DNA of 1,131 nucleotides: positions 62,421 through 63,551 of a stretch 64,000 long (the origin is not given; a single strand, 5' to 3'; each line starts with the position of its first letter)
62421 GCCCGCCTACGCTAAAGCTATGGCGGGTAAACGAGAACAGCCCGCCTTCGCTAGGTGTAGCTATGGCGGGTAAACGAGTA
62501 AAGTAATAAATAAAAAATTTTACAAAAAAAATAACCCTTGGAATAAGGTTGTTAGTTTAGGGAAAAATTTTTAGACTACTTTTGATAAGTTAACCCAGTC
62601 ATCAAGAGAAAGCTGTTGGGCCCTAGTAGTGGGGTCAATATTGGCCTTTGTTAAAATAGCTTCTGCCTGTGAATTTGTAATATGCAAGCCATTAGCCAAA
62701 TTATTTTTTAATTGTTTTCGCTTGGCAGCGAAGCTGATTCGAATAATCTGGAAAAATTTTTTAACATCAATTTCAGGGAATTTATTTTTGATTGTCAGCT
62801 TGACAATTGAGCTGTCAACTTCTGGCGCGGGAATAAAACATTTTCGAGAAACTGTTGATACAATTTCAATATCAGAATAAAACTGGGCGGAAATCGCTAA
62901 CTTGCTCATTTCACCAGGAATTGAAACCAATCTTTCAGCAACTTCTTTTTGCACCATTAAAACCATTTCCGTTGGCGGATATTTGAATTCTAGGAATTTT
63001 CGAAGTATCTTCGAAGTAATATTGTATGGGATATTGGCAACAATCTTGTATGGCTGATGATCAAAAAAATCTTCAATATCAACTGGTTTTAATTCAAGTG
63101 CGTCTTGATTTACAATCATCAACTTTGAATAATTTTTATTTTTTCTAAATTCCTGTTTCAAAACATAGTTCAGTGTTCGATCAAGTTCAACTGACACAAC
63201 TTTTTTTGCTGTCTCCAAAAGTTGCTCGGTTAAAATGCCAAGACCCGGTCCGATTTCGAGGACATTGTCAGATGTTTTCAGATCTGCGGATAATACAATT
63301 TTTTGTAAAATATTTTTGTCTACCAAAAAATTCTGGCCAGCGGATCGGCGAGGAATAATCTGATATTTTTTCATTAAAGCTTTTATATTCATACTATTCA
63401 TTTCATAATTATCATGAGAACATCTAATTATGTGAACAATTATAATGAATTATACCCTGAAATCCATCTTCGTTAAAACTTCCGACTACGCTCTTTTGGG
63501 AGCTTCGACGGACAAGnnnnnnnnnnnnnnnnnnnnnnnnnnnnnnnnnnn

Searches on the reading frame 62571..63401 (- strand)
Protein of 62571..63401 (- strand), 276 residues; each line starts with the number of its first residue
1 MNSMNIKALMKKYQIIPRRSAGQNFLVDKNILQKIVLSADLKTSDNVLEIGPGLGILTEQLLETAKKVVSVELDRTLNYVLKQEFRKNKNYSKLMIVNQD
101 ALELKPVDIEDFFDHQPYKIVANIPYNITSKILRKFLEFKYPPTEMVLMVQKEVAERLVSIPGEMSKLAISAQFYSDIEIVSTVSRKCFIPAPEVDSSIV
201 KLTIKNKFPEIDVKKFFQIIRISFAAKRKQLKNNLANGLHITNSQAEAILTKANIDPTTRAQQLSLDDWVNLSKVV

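Call 6: search_protein_families(library=pfam, proteins=[window:62571-63401:-], max_evalue=1)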
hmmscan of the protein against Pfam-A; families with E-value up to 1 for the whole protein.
window:62571-63401:- (276 aa): 11 families
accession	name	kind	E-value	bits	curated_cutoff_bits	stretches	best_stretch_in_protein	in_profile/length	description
PF00398.26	RrnaAD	-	6.5e-67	225.8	24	1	18-275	5-260/263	Ribosomal RNA adenine dimethylase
PF08241.18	Methyltransf_11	-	0.0025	18.9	21.2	1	48-108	1-57/95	Methyltransferase domain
PF13489.12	Methyltransf_23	-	0.0028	17.8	27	1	37-85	16-61/164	Methyltransferase domain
PF13649.12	Methyltransf_25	-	0.007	17.5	27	1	47-106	1-60/97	Methyltransferase domain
PF01135.25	PCMT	-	0.0091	16.2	20.3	1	39-100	69-132/210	Protein-L-isoaspartate(D-aspartate) O-methyltransferase (PCMT)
PF05401.17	NodS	-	0.0096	16.2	24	1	33-129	33-120/201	Nodulation protein S (NodS)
PF06325.19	PrmA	-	0.016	15.2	22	1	37-138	155-248/296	Ribosomal protein L11 methyltransferase (PrmA)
PF03931.21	Skp1_POZ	-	0.064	13.9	21.9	0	109-139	30-56/62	Skp1 family, tetramerisation domain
PF05219.18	DREV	-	0.087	12.4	26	1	4-83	50-134/265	DREV methyltransferase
PF02475.24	TRM5-TYW2_MTfase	-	0.094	13.1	28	1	39-111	32-106/164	TRM5/TYW2 methyltransferase domain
PF05175.20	MTS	-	0.13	12.4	23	1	42-106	28-95/170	Methyltransferase small domain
